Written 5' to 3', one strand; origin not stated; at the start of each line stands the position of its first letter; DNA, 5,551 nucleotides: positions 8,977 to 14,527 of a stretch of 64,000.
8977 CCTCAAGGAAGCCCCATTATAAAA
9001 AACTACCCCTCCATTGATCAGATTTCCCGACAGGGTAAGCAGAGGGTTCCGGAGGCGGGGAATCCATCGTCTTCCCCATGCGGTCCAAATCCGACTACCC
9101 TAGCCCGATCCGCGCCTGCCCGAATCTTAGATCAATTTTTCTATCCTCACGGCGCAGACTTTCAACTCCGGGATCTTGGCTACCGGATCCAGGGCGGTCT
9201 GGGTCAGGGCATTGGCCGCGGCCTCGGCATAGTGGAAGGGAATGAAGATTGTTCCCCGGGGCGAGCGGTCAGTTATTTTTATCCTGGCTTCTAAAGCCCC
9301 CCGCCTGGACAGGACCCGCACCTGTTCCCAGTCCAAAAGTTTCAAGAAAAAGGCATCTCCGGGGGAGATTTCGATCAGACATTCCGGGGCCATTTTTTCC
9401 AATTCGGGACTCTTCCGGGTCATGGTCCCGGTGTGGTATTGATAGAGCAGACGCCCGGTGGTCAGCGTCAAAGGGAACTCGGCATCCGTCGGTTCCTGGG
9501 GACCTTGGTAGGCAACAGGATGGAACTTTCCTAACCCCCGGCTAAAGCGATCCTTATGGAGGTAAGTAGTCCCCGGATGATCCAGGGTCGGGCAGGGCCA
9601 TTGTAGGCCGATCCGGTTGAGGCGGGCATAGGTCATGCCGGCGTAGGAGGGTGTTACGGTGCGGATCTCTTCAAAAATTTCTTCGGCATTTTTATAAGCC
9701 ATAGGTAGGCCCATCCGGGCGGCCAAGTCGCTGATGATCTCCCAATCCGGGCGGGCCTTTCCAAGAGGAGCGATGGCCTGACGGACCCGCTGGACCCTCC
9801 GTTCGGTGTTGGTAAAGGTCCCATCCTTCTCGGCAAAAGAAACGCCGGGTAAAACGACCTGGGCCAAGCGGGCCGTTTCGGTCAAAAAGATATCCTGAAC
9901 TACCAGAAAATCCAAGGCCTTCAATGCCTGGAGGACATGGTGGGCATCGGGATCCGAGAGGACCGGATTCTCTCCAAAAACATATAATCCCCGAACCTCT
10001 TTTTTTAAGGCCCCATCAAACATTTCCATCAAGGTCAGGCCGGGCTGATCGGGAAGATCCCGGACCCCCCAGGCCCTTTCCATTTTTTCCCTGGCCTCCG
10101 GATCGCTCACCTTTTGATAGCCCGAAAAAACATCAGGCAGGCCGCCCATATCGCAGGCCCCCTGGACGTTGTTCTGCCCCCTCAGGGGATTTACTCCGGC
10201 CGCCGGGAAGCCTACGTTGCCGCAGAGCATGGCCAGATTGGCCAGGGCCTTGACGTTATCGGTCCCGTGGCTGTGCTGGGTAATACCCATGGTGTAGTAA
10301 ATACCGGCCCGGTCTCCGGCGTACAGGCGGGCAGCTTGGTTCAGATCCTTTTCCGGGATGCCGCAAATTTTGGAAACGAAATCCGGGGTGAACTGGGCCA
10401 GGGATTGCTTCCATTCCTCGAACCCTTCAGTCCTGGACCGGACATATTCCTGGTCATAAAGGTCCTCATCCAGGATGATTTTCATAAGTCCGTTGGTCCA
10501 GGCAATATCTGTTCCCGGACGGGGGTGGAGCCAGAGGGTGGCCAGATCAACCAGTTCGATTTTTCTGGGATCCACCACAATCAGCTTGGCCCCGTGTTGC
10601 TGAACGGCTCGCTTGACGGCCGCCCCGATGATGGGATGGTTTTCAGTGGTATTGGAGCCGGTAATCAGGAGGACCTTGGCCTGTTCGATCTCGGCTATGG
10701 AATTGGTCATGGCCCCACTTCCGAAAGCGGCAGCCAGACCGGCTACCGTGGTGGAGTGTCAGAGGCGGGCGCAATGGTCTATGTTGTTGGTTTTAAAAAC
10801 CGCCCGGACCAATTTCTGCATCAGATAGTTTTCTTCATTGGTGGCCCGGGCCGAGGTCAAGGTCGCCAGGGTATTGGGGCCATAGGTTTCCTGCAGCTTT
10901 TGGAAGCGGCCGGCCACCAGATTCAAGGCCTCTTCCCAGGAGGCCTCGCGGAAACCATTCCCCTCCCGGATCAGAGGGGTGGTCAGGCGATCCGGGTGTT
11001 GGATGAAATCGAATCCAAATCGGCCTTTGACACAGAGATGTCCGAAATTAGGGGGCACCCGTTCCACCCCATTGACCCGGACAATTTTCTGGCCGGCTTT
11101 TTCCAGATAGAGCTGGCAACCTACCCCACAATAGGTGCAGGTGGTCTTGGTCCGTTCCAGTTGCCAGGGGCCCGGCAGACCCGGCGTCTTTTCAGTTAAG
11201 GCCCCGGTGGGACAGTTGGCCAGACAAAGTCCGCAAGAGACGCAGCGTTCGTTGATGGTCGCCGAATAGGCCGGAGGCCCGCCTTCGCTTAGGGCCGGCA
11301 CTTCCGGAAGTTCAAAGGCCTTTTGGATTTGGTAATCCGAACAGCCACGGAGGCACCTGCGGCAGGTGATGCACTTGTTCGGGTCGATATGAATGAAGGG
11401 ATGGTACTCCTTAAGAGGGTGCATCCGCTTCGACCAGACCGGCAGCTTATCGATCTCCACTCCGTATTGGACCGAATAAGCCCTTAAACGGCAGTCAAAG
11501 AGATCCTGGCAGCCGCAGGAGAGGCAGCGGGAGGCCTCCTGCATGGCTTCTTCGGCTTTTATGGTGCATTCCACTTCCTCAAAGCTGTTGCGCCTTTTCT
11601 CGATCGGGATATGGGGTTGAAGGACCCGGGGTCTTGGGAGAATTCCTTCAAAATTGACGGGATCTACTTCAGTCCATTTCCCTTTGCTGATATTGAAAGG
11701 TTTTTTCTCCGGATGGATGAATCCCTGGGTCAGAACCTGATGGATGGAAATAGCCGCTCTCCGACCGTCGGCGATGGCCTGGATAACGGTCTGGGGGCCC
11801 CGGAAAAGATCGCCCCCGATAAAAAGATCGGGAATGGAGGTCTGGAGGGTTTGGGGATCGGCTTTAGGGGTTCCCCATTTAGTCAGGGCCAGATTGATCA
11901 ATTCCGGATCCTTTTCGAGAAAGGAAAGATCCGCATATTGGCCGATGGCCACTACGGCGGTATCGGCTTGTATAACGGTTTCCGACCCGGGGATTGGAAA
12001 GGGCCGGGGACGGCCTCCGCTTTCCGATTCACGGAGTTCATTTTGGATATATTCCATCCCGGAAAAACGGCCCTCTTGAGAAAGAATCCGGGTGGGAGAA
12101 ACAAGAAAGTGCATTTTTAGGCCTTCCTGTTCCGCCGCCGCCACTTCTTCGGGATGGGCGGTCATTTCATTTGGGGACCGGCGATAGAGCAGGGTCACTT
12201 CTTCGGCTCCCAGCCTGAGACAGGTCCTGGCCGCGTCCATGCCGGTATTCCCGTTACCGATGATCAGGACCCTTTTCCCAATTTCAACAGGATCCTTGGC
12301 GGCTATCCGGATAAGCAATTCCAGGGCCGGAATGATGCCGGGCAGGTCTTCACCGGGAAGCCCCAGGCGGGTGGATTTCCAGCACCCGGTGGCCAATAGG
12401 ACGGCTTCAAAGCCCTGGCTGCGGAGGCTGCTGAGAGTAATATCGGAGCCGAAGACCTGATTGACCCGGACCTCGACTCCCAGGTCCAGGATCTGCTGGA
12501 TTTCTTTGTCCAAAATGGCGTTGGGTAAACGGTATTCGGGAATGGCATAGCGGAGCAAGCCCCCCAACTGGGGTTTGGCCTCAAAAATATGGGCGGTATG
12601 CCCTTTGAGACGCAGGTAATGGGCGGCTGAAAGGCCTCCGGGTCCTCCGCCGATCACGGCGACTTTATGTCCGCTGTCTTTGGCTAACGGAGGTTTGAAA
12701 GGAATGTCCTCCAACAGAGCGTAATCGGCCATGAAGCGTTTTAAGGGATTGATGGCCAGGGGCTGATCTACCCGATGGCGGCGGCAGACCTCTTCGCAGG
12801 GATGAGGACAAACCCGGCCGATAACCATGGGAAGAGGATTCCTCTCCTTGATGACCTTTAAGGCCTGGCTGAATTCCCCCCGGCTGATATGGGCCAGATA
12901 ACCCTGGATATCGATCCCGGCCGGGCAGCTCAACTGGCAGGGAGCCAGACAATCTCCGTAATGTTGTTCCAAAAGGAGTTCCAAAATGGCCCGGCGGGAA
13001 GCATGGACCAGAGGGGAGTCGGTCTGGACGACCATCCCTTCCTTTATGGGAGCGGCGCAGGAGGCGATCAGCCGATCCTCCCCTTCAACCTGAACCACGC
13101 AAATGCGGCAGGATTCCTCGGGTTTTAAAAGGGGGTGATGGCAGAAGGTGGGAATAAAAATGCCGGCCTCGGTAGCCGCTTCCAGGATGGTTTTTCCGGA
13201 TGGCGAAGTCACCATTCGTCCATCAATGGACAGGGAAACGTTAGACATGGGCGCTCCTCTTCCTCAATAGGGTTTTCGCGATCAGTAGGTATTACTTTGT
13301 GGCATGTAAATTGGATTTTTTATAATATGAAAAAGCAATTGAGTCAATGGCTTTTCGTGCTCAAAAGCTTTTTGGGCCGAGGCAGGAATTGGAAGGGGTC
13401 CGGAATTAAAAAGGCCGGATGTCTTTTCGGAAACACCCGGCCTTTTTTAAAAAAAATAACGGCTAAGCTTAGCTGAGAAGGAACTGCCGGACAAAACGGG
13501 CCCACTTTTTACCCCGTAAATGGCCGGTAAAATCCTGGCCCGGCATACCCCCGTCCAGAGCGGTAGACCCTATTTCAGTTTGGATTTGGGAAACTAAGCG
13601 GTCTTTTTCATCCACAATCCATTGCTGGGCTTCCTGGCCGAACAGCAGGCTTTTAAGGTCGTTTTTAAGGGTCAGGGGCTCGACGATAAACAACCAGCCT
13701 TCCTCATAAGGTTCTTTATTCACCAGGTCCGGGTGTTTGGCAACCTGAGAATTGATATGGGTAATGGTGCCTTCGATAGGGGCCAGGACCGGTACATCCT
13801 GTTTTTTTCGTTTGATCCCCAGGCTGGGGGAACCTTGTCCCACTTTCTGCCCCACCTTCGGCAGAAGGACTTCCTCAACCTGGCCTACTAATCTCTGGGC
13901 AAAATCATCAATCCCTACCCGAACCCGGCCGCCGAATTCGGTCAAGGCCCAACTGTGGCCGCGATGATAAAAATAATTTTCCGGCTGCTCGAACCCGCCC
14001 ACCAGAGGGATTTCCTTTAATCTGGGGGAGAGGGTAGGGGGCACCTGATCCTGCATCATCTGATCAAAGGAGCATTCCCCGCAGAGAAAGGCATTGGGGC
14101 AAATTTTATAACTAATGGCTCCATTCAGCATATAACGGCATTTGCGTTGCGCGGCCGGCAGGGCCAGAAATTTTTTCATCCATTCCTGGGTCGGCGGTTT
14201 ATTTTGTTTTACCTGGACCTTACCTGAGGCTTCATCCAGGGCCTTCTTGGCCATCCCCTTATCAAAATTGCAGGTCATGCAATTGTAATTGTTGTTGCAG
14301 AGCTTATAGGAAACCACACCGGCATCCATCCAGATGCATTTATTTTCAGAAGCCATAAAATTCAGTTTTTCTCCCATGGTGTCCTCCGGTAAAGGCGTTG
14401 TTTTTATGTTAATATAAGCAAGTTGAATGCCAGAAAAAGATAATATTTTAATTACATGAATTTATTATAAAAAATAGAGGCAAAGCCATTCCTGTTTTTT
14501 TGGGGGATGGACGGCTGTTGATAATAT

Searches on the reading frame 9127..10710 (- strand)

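Call 68: search_protein_families(library=ncbifam, proteins=[window:9127-10710:-], max_evalue=1e-10)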
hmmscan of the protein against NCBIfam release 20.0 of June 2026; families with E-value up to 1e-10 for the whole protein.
window:9127-10710:- (527 aa): 23 families
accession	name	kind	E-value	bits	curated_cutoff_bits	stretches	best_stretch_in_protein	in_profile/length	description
TIGR01591.1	Fdh-alpha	equivalog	9e-194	645.3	666.25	1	1-523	146-672/672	formate dehydrogenase subunit alpha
NF047855.1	AssmNtatRedNasC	equivalog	1.2e-135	453.6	1100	1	1-524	171-707/708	assimilatory nitrate reductase catalytic subunit NasC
NF041323.1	Nitr_red_NasA_Halo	equivalog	1.9e-86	291.1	1000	1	6-523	148-672/673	assimilatory nitrate reductase NasA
NF010055.0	PRK13532.1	equivalog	7.2e-64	216.4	904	2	96-333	327-571/830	nitrate reductase catalytic subunit NapA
TIGR01553.1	formate-DH-alph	equivalog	2.4e-62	211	814.2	2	101-206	363-473/1009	formate dehydrogenase-N subunit alpha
TIGR01706.1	NAPA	equivalog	3.3e-62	210.9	930.55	2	96-336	327-574/830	periplasmic nitrate reductase subunit alpha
NF041513.1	formate_DH_Act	exception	1.3e-60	205.3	1400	3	101-210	392-506/1067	formate dehydrogenase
TIGR01701.1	Fdhalpha-like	subfamily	2.9e-60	204.3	582.15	1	4-524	192-742/744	FdhF/YdeP family oxidoreductase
TIGR00509.1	bisC_fam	subfamily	1.7e-41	142.4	1017.55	1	34-349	198-526/772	molybdopterin guanine dinucleotide-containing S/N-oxide reductase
NF012032.0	PRK15488.1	equivalog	2.1e-38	131.9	694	1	8-340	194-534/759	thiosulfate reductase PhsA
TIGR02166.1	dmsA_ynfE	subfamily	1.2e-34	119.5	777.7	1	107-342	331-566/794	DMSO/selenate family reductase complex A subunit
TIGR02693.1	arsenite_ox_L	equivalog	2.7e-32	111.7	359.05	1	41-179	267-420/806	arsenate reductase (azurin) large subunit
NF005895.0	PRK07860.1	equivalog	7e-32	110.3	802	1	4-354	383-679/811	NADH-quinone oxidoreductase subunit G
TIGR03479.1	DMSO_red_II_alp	subfamily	3.1e-28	98.3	984.75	1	97-342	388-652/913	molybdopterin-dependent oxidoreductase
NF007406.0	PRK09939.1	equivalog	3.6e-26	91.6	1473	1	7-270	205-487/759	acid resistance putative oxidoreductase YdeP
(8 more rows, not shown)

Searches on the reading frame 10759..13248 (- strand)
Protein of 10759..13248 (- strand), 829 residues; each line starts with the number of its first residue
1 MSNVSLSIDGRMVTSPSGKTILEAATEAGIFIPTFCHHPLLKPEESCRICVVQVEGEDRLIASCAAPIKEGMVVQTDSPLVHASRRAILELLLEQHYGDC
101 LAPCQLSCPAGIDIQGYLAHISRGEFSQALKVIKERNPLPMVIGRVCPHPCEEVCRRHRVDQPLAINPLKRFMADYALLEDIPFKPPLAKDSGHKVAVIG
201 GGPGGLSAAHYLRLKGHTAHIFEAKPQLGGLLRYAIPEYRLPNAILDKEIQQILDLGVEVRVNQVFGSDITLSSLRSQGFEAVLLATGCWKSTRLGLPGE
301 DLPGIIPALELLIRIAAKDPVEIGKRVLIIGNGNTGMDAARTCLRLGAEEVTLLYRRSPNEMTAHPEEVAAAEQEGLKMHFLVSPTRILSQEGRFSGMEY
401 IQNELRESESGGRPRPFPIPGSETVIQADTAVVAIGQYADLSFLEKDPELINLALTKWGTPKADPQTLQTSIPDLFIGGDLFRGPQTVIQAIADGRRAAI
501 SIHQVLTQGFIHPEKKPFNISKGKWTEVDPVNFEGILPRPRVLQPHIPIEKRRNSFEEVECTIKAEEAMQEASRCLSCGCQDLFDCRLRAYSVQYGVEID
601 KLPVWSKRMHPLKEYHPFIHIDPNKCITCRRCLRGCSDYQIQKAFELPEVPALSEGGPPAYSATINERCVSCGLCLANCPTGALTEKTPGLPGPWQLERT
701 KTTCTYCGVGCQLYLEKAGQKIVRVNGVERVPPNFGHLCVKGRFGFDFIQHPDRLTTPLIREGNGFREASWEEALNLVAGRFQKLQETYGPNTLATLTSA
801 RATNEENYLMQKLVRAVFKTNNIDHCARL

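Call 68: search_protein_families(library=ncbifam, proteins=[window:10759-13248:-], max_evalue=1e-10)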
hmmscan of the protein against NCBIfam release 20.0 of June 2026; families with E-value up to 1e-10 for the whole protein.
window:10759-13248:- (829 aa): 34 families (the best 25 are shown)
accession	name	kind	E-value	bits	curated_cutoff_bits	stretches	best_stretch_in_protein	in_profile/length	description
NF009454.0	PRK12814.1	equivalog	2.5e-188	627.5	916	1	1-643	1-635/657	putative NADPH-dependent glutamate synthase small subunit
NF009410.0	PRK12771.1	subfamily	4.7e-153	510.8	516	1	96-641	42-560/566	NAD(P)-binding protein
NF009414.0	PRK12778.1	equivalog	1.3e-112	377.4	1103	1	103-507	338-750/752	bifunctional dihydroorotate dehydrogenase B NAD binding subunit/NADPH-dependent glutamate synthase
TIGR01316.1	gltA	equivalog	8.6e-107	357.7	471.75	1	101-505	35-448/449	NADPH-dependent glutamate synthase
NF010590.0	PRK13984.1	equivalog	3e-91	306.4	946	1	104-508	198-608/611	putative oxidoreductase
TIGR03315.1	Se_ygfK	equivalog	1.7e-89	300.5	835.3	1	99-579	441-887/1012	putative selenate reductase subunit YgfK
TIGR01318.1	gltD_gamma_fam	subfamily_domain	8.9e-84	281.7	482.95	1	102-506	48-465/467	glutamate synthase, small subunit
NF009408.0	PRK12769.1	equivalog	5.9e-80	269.2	1003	1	103-507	235-652/659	formate-dependent uric acid utilization protein AegA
NF009413.0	PRK12775.1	equivalog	6.6e-80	269.2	1895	1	100-510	336-758/1006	putative trifunctional 2-polyprenylphenol hydroxylase/glutamate synthase subunit beta/ferritin domain-containing protein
NF009415.0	PRK12779.1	equivalog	3.2e-72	243.8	1519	1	107-504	213-624/944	putative bifunctional glutamate synthase subunit beta/2-polyprenylphenol hydroxylase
NF009409.0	PRK12770.1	subfamily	2.6e-67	227.4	343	1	190-509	15-353/360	putative glutamate synthase subunit beta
TIGR01973.1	NuoG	equivalog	1.2e-65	222.5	470.05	2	585-826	103-337/606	NADH-quinone oxidoreductase subunit NuoG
NF009451.0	PRK12809.1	equivalog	2.5e-63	214.4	1154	1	102-502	217-630/639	formate-dependent uric acid utilization protein YgfT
TIGR01317.1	GOGAT_sm_gam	subfamily_domain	1.6e-61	208.7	447.7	1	99-507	46-479/485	glutamate synthase small subunit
NF005895.0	PRK07860.1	equivalog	1.5e-52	178.7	802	2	619-828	158-361/811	NADH-quinone oxidoreductase subunit G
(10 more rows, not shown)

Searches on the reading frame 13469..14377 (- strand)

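Call 68: search_protein_families(library=ncbifam, proteins=[window:13469-14377:-], max_evalue=1e-10)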
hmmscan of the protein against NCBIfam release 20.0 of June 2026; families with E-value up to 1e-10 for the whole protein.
window:13469-14377:- (302 aa): 2 families
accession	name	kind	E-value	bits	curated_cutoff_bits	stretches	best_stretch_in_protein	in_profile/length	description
NF002270.0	PRK01202.1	subfamily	8.2e-26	90.3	117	1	130-254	3-126/129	glycine cleavage system protein GcvH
TIGR00527.1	gcvH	equivalog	3.9e-21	75.4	115.85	1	131-253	2-124/129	glycine cleavage system protein GcvH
